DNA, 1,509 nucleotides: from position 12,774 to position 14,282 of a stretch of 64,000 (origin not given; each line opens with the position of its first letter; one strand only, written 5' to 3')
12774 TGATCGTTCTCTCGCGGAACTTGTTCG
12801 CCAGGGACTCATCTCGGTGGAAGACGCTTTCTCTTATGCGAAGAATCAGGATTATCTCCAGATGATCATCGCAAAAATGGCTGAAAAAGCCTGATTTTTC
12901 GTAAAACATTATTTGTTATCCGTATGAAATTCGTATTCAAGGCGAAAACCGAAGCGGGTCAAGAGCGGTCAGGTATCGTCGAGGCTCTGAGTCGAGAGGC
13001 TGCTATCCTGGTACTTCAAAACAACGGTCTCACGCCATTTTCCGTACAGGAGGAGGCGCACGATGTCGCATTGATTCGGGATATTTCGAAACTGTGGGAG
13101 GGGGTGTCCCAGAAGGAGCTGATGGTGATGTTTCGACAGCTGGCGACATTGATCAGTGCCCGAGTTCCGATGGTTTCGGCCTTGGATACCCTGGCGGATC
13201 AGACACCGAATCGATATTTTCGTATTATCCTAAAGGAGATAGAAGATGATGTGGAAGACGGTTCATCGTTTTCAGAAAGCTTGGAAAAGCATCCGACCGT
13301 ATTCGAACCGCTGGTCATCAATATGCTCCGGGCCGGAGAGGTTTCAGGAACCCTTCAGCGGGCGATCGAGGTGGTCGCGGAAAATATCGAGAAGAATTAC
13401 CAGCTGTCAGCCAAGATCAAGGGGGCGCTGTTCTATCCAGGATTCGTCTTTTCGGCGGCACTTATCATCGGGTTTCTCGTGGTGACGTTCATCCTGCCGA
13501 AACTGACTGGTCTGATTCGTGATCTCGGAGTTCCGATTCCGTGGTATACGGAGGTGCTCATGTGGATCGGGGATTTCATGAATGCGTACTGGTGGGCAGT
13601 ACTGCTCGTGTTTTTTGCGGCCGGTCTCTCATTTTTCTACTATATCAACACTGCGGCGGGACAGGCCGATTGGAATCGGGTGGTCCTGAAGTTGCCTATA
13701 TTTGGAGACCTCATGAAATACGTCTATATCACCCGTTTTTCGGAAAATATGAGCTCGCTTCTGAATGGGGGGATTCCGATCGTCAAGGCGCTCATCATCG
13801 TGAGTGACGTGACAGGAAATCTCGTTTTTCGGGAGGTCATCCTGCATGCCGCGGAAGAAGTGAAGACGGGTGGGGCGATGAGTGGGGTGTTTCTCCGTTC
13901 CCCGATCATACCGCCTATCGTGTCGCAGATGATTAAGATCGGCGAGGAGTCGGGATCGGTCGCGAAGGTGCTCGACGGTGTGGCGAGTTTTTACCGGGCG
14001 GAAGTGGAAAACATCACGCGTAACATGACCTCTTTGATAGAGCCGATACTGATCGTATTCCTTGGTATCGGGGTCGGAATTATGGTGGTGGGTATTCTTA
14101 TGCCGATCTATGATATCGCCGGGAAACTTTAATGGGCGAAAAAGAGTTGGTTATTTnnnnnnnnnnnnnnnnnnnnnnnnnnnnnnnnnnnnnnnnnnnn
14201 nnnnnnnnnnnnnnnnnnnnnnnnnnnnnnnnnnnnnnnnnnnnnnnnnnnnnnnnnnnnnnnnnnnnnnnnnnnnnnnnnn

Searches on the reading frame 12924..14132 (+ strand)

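Call 96: search_protein_families(library=pfam, proteins=[window:12924-14132:+], max_evalue=0.0001)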
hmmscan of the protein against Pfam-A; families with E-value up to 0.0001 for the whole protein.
window:12924-14132:+ (402 aa): 1 family
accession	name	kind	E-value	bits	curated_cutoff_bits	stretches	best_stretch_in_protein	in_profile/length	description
PF00482.28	T2SSF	-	2e-61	205.9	25.2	2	70-192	2-125/125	Type II secretion system (T2SS), protein F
